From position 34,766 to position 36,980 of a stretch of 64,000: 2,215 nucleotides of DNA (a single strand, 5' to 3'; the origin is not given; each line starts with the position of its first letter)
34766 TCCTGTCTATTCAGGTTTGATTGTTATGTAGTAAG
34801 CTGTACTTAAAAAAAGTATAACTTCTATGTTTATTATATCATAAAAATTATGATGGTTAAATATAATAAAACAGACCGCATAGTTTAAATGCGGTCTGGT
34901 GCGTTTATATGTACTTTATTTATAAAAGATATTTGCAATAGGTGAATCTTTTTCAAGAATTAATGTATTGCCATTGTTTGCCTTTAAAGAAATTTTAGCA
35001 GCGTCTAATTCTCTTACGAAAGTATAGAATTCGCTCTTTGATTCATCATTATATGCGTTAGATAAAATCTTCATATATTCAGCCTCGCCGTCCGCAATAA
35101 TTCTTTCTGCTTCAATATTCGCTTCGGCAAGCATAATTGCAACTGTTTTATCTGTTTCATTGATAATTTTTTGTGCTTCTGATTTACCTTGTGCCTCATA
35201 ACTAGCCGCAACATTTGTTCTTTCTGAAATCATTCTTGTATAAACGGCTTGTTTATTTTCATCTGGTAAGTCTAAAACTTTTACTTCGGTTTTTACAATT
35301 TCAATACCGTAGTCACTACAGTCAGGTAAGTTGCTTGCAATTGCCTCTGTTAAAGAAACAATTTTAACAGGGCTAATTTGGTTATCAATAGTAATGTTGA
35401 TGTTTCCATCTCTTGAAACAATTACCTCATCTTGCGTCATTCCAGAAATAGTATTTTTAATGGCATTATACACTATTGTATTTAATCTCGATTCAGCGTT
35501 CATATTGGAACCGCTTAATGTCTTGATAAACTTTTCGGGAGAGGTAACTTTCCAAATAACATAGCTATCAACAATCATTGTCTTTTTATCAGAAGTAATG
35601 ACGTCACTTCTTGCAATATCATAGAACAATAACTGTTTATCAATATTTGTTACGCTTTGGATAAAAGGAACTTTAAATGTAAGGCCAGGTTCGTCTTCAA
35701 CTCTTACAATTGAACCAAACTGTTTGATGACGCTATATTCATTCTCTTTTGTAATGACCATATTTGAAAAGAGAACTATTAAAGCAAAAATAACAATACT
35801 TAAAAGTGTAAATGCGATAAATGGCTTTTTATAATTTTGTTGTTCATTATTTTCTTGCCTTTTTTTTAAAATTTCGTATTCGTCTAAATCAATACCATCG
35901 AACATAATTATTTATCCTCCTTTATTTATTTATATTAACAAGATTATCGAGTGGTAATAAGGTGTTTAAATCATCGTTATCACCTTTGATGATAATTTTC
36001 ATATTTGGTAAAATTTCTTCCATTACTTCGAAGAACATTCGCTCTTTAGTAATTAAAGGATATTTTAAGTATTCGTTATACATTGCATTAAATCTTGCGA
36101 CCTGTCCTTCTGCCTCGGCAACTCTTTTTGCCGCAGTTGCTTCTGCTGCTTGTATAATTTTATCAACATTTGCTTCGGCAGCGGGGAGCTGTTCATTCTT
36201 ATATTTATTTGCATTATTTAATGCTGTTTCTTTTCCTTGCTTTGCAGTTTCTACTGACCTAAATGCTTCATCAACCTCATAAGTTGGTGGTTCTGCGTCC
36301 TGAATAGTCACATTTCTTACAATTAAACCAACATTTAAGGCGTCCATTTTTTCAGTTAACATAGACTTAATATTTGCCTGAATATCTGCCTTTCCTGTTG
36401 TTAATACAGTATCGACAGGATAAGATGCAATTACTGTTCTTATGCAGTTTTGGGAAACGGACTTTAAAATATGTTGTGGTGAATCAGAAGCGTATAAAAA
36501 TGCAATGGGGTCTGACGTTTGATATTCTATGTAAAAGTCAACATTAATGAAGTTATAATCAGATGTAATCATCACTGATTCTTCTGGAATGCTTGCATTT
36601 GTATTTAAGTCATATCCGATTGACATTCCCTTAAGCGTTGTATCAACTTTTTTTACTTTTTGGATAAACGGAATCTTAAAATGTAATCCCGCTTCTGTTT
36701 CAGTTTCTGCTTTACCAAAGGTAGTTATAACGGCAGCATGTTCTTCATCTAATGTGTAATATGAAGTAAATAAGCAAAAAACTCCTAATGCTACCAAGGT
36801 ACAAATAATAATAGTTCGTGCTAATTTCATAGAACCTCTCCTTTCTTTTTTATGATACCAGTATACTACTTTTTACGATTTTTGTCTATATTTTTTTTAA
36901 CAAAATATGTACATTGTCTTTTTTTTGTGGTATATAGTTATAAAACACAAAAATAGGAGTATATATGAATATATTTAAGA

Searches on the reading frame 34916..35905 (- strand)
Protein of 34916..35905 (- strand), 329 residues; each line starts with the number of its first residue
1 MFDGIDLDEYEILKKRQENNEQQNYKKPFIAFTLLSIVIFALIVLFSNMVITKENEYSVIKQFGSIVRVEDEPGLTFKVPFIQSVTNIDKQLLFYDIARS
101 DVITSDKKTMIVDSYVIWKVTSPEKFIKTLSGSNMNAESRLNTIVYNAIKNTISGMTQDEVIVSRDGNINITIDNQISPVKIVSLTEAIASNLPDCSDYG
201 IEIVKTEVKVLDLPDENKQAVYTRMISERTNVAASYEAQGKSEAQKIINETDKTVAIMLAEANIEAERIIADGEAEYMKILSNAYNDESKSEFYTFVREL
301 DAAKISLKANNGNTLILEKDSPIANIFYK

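Call 37: search_protein_families(library=pfam, proteins=[window:34916-35905:-], max_evalue=0.001)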
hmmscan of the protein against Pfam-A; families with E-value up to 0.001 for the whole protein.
window:34916-35905:- (329 aa): 1 family
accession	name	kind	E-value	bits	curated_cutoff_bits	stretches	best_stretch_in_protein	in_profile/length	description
PF01145.31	Band_7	-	4.1e-29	102.3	23.6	1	51-240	2-174/176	SPFH domain / Band 7 family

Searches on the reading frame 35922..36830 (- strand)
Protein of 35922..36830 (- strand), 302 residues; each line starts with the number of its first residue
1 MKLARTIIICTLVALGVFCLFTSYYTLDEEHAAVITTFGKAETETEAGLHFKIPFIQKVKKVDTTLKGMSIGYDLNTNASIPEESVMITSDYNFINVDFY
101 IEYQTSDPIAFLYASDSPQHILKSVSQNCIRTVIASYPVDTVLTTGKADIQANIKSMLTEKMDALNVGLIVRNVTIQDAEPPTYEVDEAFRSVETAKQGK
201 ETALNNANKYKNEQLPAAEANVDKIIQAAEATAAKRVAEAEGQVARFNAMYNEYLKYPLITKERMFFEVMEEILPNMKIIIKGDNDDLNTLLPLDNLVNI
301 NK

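Call 37: search_protein_families(library=pfam, proteins=[window:35922-36830:-], max_evalue=0.001)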
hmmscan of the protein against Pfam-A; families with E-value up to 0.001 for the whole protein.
window:35922-36830:- (302 aa): 1 family
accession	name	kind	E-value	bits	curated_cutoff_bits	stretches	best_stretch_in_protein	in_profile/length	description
PF01145.31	Band_7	-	1.3e-27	97.4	23.6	1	27-209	3-174/176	SPFH domain / Band 7 family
